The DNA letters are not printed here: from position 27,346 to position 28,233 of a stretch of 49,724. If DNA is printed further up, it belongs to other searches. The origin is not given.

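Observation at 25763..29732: Five-gene minus-strand cluster: KaiC-like ATPase, UbiA prenyltransferase, V4R protein, GGR-like flavoprotein and an Asp-motif membrane protein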

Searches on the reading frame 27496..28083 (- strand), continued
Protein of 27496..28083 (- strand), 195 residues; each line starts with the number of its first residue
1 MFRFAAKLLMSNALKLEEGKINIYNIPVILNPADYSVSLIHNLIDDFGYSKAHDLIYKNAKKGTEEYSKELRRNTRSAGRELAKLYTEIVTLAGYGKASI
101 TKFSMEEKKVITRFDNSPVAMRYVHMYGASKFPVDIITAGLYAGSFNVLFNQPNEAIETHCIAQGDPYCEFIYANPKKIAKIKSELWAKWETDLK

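Call 92: search_protein_families(library=ncbifam, proteins=[L013:12701-13987:+, L013:7382-8320:-, L013:6299-7408:+, L013:13988-14944:-, L013:14932-15873:-, L017:3617-6166:-, L015:4868-6070:-, L016:3-1403:+, L018:3-794:+, L014:2508-3281:-], max_evalue=0.000001)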
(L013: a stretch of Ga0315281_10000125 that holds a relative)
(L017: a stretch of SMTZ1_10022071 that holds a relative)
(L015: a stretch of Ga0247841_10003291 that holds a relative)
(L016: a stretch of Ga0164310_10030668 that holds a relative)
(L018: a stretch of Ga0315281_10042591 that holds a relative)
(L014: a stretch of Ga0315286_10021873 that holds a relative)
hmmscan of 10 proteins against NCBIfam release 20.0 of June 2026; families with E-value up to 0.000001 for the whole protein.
L013:12701-13987:+ (428 aa): 3 families
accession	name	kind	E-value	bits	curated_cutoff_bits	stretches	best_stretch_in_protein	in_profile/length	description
TIGR02151.1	IPP_isom_2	equivalog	4.8e-16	58.6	281.3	1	321-400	249-329/338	type 2 isopentenyl-diphosphate Delta-isomerase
NF008398.0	PRK11197.1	subfamily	3.8e-10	39.1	376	1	328-398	297-368/381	L-lactate dehydrogenase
NF033901.1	L_lactate_LldD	exception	2.3e-09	36.8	550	1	328-397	297-367/377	FMN-dependent L-lactate dehydrogenase LldD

L013:7382-8320:- (312 aa): 0 families

L013:6299-7408:+ (369 aa): 8 families
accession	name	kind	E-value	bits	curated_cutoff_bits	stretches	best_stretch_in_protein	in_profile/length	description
NF008927.0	PRK12285.1-4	equivalog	3.9e-156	519.9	478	1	3-368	6-372/385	tryptophan--tRNA ligase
NF008924.0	PRK12285.1-1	equivalog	2.1e-133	445.2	644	1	2-365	4-365/381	tryptophan--tRNA ligase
NF008925.0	PRK12285.1-2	equivalog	5.9e-92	308.4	451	1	4-366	1-361/365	tryptophan--tRNA ligase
NF008926.0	PRK12285.1-3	equivalog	3.9e-77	260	320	2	235-365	297-427/429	tryptophan--tRNA ligase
TIGR00233.1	trpS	equivalog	9.2e-76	255.2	176.75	1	70-366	2-304/328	tryptophan--tRNA ligase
NF008928.0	PRK12285.1-5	equivalog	1.9e-58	198.3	891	2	235-365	388-519/530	tryptophan--tRNA ligase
NF006330.0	PRK08560.1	equivalog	1.6e-17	63.6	220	1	65-356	27-329/342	tyrosine--tRNA ligase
NF008922.0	PRK12283.1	equivalog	3.4e-10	39.4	572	0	248-350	258-354/400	tryptophan--tRNA ligase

L013:13988-14944:- (318 aa): 9 families
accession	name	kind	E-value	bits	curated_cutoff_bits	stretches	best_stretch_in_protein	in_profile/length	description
NF003301.0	PRK04301.1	equivalog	8.9e-130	432.5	259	1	4-312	4-315/316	DNA repair and recombination protein RadA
TIGR02236.1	recomb_radA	equivalog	1.5e-125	418.7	361.15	1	7-312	2-311/311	DNA repair and recombination protein RadA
TIGR02239.1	recomb_RAD51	equivalog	1.8e-87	293.4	478.05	1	12-315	8-316/316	DNA repair protein RAD51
TIGR02238.1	recomb_DMC1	equivalog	9.9e-87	291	447.7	1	12-313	8-314/314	meiotic recombinase Dmc1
TIGR02237.1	recomb_radB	equivalog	5e-39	134.4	172.4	1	89-311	1-210/210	DNA repair and recombination protein RadB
NF006861.0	PRK09361.1-1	equivalog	1.5e-29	103.2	278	1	81-317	4-234/235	DNA repair and recombination protein RadB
TIGR02012.1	tigrfam_recA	equivalog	2.1e-14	53.6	325.3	1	74-286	28-229/321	recombinase RecA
NF009401.0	PRK12766.1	equivalog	2.3e-07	30.7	239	1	4-68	9-72/238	50S ribosomal protein L32e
NF007072.0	PRK09519.1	equivalog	2.4e-07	29.5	1024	1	74-282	33-230/790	intein-containing recombinase RecA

L013:14932-15873:- (313 aa): 13 families
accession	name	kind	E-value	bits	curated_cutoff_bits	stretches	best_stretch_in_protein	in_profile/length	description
NF009032.0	PRK12366.1-3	equivalog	3.1e-43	148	773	2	12-153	6-151/651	replication factor A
NF009034.0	PRK12366.1-5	equivalog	1.7e-37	129.1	789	2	15-154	9-152/642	replication factor A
NF009031.0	PRK12366.1-2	equivalog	6.7e-37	127.3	767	2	89-306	422-641/647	replication factor A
NF006255.0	PRK08402.1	equivalog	5.5e-24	84.8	442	1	10-257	7-280/355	replication factor A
NF009030.0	PRK12366.1-1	equivalog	4.5e-22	78.3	1147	1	64-254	532-743/796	replication factor A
NF009033.0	PRK12366.1-4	equivalog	2.2e-20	72.7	701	2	92-255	389-542/578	replication factor A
NF012035.0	PRK15491.1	equivalog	3.6e-18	66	362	1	10-177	5-171/374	replication factor A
NF005551.0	PRK07211.1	equivalog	4.4e-18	65.8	575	1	33-169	132-266/485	single-stranded DNA binding protein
NF011288.0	PRK14699.1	equivalog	3.1e-17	62.6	544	1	10-177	5-171/484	replication factor A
NF005554.0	PRK07218.1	equivalog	2.2e-13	50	447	1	49-165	42-153/423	Single-stranded DNA binding protein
NF005049.0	PRK06461.1-3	equivalog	2.4e-11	44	188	1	64-179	4-116/144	single-stranded DNA-binding protein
NF005553.0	PRK07217.1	subfamily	3.3e-09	36.6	353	1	3-251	2-246/311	replication factor A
NF005050.0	PRK06461.1-4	equivalog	4.4e-09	36.6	176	1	63-168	4-106/151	single-stranded DNA-binding protein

L017:3617-6166:- (849 aa): 0 families

L015:4868-6070:- (400 aa): 7 families
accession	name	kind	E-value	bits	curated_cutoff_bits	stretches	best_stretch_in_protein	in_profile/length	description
NF040815.2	recomb_XerA_Arch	equivalog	1.3e-25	90.4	220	1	40-275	10-229/263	site-specific tyrosine recombinase/integron integrase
TIGR02224.1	recomb_XerC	equivalog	1.4e-19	70.6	335.15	1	33-305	7-282/295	tyrosine recombinase XerC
TIGR02225.1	recomb_XerD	equivalog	1.6e-19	70.3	329.6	1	33-271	7-244/290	site-specific tyrosine recombinase XerD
NF001399.0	PRK00283.1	subfamily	1.9e-17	63.5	279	1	33-271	16-253/300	tyrosine recombinase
NF003462.0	PRK05084.1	equivalog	2.2e-09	36.5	267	1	150-301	194-345/360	tyrosine recombinase XerS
TIGR02249.1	integrase_gron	subfamily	1e-08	34.9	265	0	57-193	30-158/315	integron integrase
NF002331.0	PRK01287.1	subfamily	1.1e-08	34.5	371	1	89-271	98-282/365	site-specific tyrosine recombinase XerC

L016:3-1403:+ (466 aa): 3 families
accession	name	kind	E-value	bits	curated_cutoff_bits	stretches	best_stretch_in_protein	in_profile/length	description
TIGR02155.1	PA_CoA_ligase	equivalog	2.8e-17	62.4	646.3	1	36-383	13-344/422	phenylacetate--CoA ligase PaaK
NF041878.1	paak_haloarch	equivalog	2.9e-13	49.2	700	1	31-427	13-392/427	phenylacetate--CoA ligase PaaK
NF045666.1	DVU1553_fam_AMP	equivalog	3.3e-08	33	300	1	173-330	169-312/331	DVU_1553 family AMP-dependent CoA ligase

L018:3-794:+ (263 aa): 4 families
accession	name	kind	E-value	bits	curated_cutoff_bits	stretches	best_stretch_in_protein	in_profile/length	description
NF041141.1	tran_reg_TrmBL2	equivalog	1.4e-19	70.7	530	1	8-259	1-262/264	HTH-type transcriptional regulator TrmBL2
NF047392.1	TransRegTrmBHalo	equivalog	2e-16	59.9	500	1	11-104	7-100/349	HTH-type sugar sensing transcriptional regulator TrmB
NF047390.1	TransRegTrmBL1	equivalog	4.2e-16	58.9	650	1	8-163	1-149/341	HTH-type sugar sensing transcriptional regulator TrmBL1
NF040851.1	tran_reg_TrmB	equivalog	1.2e-15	57.5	600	1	9-234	3-211/338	HTH-type sugar-sensing transcriptional regulator TrmB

L014:2508-3281:- (257 aa): 10 families
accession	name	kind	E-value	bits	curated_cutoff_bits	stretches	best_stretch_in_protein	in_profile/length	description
NF006799.0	PRK09302.1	equivalog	1e-43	149.7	408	2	2-129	10-142/515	circadian clock protein KaiC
TIGR03880.1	KaiC_arch_3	hypoth_equivalog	1.5e-35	122.8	249.45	2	8-129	1-119/224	KaiC domain-containing protein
TIGR03881.1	KaiC_arch_4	hypoth_equivalog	4.3e-35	121.5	247.8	1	3-250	1-230/231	KaiC domain-containing protein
TIGR03877.1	thermo_KaiC_1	hypoth_equivalog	3.5e-34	118.4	307.25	2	3-90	2-88/238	KaiC domain-containing protein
TIGR02655.1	circ_KaiC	equivalog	3.2e-33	115.1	546.25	1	6-247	4-227/484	circadian clock protein KaiC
NF052589.1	ArlH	equivalog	1.3e-21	77.4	215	1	13-249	10-224/229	archaellum protein ArlH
NF004723.0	PRK06067.1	subfamily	1.7e-14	53.9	194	1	8-141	19-153/243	flagellar accessory protein FlaH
TIGR03878.1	thermo_KaiC_2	hypoth_equivalog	9.2e-11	41.5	232.2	1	18-129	31-143/259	KaiC domain-containing protein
NF006320.0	PRK08533.1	equivalog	1.5e-10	41.1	215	1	16-169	17-173/230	flagellar accessory protein FlaH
TIGR00416.1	sms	equivalog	2.5e-08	33.1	403.05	1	7-129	78-182/454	DNA repair protein RadA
